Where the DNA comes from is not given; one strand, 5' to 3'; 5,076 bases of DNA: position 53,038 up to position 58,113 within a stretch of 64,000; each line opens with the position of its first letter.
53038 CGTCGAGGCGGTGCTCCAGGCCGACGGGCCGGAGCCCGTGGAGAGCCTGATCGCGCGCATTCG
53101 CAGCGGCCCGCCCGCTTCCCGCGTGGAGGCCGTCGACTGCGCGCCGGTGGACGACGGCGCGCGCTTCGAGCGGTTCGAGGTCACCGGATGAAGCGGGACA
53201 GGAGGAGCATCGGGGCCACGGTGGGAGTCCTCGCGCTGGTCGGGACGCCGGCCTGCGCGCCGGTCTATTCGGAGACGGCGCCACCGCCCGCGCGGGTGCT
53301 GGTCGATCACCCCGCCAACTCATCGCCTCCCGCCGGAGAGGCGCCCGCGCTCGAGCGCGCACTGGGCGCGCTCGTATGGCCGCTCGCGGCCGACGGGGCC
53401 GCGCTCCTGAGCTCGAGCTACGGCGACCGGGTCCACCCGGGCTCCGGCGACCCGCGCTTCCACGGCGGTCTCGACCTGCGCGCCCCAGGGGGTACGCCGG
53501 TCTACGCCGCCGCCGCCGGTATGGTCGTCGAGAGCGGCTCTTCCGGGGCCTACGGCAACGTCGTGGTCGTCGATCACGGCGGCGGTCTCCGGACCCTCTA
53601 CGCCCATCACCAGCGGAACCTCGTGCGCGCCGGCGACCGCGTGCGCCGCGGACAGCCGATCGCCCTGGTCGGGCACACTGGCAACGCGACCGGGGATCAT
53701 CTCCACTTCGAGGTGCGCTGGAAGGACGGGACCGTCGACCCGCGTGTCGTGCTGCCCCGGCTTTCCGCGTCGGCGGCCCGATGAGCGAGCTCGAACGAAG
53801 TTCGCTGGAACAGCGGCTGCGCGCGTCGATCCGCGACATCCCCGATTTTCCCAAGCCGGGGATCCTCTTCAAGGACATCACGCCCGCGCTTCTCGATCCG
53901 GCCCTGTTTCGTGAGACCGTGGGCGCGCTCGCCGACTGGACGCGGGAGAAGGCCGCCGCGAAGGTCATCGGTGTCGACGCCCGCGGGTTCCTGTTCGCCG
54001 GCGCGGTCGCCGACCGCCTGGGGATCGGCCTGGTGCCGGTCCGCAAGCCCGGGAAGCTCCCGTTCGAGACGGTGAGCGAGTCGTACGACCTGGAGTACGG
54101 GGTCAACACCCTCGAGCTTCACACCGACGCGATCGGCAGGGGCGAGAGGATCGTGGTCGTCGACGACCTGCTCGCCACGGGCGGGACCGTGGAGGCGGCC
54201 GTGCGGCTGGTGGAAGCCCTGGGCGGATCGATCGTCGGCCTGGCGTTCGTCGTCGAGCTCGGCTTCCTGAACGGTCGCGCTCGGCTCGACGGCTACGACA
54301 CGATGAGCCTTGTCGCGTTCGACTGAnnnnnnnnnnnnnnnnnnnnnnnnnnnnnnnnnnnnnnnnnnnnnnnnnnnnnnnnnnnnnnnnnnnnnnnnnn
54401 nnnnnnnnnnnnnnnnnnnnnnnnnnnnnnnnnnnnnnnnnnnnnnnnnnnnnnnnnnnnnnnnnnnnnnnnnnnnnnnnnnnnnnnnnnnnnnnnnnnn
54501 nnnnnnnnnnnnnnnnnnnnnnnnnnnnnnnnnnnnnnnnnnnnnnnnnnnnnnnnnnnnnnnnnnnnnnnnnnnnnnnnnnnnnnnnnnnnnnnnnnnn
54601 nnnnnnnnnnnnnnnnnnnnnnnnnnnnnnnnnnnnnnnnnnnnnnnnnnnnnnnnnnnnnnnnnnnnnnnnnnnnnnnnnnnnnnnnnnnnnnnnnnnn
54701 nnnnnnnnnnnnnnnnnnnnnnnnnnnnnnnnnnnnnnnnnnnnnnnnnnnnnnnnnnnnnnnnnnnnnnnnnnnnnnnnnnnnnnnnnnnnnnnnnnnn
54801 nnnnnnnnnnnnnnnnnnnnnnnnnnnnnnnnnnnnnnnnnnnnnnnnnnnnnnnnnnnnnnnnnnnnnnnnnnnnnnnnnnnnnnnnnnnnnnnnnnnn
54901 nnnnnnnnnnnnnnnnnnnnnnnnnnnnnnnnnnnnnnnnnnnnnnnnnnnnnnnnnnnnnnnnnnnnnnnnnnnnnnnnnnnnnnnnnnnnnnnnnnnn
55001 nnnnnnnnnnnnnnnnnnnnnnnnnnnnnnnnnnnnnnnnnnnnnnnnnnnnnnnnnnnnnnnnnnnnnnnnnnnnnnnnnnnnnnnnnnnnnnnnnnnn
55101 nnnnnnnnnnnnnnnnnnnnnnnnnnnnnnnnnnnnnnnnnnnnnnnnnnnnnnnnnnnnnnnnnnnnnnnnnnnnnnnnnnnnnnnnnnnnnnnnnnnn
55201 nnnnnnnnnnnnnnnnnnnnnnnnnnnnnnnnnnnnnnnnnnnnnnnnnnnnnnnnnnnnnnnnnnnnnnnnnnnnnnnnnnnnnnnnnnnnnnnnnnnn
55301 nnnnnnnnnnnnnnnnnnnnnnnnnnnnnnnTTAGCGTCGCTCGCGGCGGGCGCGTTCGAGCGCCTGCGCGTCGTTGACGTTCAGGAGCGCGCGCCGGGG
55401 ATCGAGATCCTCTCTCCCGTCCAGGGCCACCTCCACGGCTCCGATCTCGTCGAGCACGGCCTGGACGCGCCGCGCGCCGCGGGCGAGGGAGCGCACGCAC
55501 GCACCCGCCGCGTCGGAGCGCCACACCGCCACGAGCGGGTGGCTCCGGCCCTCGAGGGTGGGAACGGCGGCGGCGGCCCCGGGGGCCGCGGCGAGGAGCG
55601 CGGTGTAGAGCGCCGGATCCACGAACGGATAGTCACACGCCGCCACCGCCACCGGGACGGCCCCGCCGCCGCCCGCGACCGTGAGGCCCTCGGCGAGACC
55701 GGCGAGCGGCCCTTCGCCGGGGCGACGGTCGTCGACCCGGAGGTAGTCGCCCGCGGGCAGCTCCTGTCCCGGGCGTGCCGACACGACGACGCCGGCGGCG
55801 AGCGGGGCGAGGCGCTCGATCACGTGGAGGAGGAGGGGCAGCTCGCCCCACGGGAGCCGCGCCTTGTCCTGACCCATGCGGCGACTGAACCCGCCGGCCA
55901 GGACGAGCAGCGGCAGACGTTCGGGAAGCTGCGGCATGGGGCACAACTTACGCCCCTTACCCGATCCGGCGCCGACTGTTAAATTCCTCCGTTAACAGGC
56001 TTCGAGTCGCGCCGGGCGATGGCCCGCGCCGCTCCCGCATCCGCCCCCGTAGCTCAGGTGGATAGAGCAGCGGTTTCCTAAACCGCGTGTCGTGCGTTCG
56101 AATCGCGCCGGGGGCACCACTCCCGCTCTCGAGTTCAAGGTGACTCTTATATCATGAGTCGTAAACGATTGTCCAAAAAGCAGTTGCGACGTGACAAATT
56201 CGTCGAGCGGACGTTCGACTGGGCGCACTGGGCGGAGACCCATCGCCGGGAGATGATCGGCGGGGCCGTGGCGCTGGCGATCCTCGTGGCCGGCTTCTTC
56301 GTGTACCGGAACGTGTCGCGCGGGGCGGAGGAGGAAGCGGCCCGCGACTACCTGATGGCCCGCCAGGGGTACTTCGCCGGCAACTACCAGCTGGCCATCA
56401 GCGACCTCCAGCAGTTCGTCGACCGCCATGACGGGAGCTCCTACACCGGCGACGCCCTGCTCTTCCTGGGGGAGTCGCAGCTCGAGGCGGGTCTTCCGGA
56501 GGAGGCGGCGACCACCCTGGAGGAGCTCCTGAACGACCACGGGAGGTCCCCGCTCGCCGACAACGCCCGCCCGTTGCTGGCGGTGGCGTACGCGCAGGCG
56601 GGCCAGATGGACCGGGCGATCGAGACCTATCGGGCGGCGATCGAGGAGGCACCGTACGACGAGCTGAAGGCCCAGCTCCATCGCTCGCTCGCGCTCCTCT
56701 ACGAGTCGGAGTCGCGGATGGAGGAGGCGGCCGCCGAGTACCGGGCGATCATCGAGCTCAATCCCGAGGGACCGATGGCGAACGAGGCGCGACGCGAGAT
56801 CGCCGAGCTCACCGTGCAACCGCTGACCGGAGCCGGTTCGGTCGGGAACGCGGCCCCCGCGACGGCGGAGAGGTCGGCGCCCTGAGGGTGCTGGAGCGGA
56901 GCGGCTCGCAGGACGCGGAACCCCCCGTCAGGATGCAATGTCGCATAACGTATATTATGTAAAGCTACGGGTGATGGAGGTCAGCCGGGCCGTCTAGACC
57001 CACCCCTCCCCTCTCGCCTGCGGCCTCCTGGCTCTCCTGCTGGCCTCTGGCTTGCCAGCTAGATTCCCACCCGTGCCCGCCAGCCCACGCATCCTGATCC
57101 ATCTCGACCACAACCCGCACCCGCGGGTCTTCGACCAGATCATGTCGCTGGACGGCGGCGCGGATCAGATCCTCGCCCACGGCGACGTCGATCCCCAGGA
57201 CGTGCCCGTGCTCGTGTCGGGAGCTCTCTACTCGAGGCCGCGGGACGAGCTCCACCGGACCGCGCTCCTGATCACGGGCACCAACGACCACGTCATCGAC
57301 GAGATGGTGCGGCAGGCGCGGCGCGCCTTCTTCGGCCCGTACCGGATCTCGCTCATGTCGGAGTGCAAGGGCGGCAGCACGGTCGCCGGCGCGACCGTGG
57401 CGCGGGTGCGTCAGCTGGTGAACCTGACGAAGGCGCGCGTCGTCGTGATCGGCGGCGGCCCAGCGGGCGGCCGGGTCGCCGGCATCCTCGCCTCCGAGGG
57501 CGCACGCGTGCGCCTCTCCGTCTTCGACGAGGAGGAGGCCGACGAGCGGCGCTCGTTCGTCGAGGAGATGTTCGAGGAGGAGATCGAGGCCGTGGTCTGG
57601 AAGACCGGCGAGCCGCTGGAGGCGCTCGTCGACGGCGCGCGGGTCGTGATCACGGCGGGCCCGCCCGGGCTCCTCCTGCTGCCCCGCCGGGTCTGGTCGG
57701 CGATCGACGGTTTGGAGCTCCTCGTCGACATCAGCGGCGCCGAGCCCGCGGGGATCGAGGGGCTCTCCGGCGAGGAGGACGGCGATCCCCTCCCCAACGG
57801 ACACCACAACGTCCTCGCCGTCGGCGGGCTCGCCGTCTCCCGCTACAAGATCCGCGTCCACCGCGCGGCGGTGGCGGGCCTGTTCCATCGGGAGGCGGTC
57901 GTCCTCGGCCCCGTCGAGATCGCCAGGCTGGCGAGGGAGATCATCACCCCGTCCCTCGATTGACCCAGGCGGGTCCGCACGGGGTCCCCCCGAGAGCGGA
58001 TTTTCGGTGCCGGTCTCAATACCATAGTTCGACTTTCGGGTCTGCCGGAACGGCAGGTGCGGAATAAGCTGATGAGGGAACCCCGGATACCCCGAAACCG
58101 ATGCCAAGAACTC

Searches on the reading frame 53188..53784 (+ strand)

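Call 87: search_protein_families(library=pfam, proteins=[window:53188-53784:+], max_evalue=0.000001)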
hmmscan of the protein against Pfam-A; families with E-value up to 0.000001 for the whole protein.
window:53188-53784:+ (198 aa): 1 family
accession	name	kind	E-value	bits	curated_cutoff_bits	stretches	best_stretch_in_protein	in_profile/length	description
PF01551.29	Peptidase_M23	-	8.5e-35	119.3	28.7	1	90-185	1-96/96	Peptidase family M23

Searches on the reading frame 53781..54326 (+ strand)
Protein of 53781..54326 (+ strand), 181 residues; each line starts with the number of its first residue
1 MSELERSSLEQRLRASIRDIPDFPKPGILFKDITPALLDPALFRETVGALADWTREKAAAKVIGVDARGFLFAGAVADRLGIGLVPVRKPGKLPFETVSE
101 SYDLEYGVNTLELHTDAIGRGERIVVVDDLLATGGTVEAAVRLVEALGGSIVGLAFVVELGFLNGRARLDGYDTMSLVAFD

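Call 87: search_protein_families(library=pfam, proteins=[window:53781-54326:+], max_evalue=0.000001)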
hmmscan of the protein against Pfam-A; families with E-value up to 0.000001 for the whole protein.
window:53781-54326:+ (181 aa): 1 family
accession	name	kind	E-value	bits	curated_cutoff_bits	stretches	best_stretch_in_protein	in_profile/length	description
PF00156.33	Pribosyltran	-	5.1e-16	58.8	26.3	1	47-158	15-124/158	Phosphoribosyl transferase domain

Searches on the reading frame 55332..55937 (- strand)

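Call 87: search_protein_families(library=pfam, proteins=[window:55332-55937:-], max_evalue=0.000001)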
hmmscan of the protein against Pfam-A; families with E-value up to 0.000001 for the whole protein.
window:55332-55937:- (201 aa): 1 family
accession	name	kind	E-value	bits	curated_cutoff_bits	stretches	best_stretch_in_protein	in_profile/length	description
PF12804.13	NTP_transf_3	-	2.1e-32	112.9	27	1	11-160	2-155/160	MobA-like NTP transferase domain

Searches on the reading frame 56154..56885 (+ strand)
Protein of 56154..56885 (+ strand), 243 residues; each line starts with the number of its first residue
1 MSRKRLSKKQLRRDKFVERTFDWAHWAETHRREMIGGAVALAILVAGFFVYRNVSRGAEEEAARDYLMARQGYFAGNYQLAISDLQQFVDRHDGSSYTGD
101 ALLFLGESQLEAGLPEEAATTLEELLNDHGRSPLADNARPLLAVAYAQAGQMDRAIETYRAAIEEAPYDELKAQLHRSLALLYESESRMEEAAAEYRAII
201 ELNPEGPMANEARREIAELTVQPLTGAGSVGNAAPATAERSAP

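Call 3: search_protein_families(library=pfam, proteins=[window:56154-56885:+], max_evalue=0.01)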
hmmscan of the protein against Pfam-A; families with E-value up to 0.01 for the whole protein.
window:56154-56885:+ (243 aa): 14 families
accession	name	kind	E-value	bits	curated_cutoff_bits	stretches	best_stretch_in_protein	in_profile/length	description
PF13432.12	TPR_16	-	1.1e-15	58.1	32.7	3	105-169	3-64/65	Tetratricopeptide repeat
PF13174.12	TPR_6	-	2.3e-13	50.2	26.3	0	142-167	6-31/33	Tetratricopeptide repeat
PF09976.15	TPR_21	-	2.9e-12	47.2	25.5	1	26-200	3-173/193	Tetratricopeptide repeat-like domain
PF13428.12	TPR_14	-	4.5e-10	39.6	23.5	1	138-170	3-35/44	Tetratricopeptide repeat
PF13181.12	TPR_8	-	1.2e-09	38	25.7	1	141-167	6-32/34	Tetratricopeptide repeat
PF07719.23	TPR_2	-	7.3e-08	32.4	27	1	142-168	7-33/34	Tetratricopeptide repeat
PF14559.12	TPR_19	-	8.2e-08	32.9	25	1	75-136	4-62/68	Tetratricopeptide repeat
PF13176.12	TPR_7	-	1.3e-07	31.6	27.9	1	141-170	4-32/36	Tetratricopeptide repeat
PF00515.34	TPR_1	-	3.9e-07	30.1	27.8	1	142-168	7-33/34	Tetratricopeptide repeat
PF13424.12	TPR_12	-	1.1e-06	29.2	30.1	1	142-202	9-74/77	Tetratricopeptide repeat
PF13371.12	TPR_9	-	9.4e-05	22.8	35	0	143-175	36-68/73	Tetratricopeptide repeat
PF13525.12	YfiO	-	0.00019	21.7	25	1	65-218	8-135/203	Outer membrane lipoprotein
PF12895.13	ANAPC3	-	0.00033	21.3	27.2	0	64-124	25-81/82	Anaphase-promoting complex, cyclosome, subunit 3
PF24575.1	TPR_Slam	-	0.00088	20.1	35.2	0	176-208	50-82/104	Surface lipoprotein assembly modifier, N-terminal TPR repeats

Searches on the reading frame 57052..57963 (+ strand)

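Call 3: search_protein_families(library=pfam, proteins=[window:57052-57963:+], max_evalue=0.01)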
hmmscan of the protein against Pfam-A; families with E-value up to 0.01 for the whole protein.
window:57052-57963:+ (303 aa): 6 families
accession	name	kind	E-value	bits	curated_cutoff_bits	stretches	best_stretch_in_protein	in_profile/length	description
PF09176.16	Mpt_N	-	5e-19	68.6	27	1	26-103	1-78/81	Methylene-tetrahydromethanopterin dehydrogenase, N-terminal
PF01262.27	AlaDh_PNT_C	-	1.1e-05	25.5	23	1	125-202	26-99/214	Alanine dehydrogenase/PNT, C-terminal domain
PF13241.12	NAD_binding_7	-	1.2e-05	26.2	22.1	1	123-203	3-69/104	Putative NAD(P)-binding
PF02737.24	3HCDH_N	-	0.005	17.2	22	0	130-183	2-55/180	3-hydroxyacyl-CoA dehydrogenase, NAD binding domain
PF07992.20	Pyr_redox_2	-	0.0057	16.6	26.1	1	128-155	143-170/291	Pyridine nucleotide-disulphide oxidoreductase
PF01494.25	FAD_binding_3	-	0.0057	16.4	22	1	128-155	2-29/349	FAD binding domain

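Call 10: search_protein_families(library=ncbifam, proteins=[window:57052-57963:+], max_evalue=0.01)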
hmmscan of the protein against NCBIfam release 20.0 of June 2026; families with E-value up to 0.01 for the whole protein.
window:57052-57963:+ (303 aa): 9 families
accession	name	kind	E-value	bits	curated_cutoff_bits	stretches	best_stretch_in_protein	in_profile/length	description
NF009201.0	PRK12549.1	subfamily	4.6e-05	22.7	235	1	119-211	121-210/286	shikimate dehydrogenase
NF005223.0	PRK06719.1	equivalog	0.0013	18.4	223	0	122-155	8-41/157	precorrin-2 dehydrogenase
NF000946.0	PRK00094.2-4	equivalog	0.0014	17.7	455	1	127-169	4-46/342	NAD(P)H-dependent glycerol-3-phosphate dehydrogenase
TIGR02032.1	GG-red-SF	subfamily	0.0017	18.1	158.8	1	130-155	3-28/297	geranylgeranyl reductase family protein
NF049967.1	QhpG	equivalog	0.0017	17.3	240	1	130-155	1-26/423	flavin-dependent monooxygenase QhpG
NF005691.0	PRK07494.1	equivalog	0.0043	15.7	459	1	125-168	6-49/404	UbiH/UbiF family hydroxylase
NF002480.1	PRK01747.1-1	equivalog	0.0045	15.4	540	1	116-164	237-285/645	bifunctional tRNA (5-methylaminomethyl-2-thiouridine)(34)-methyltransferase MnmC2/FAD-dependent 5-carboxymethylaminomethyl-2-thiouridine(34)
NF001319.0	PRK00258.3-3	equivalog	0.0055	15.8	252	1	117-207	112-196/279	shikimate dehydrogenase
TIGR03944.1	dehyd_SbnB_fam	equivalog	0.0092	15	326.9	0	112-202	116-205/327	2,3-diaminopropionate biosynthesis protein SbnB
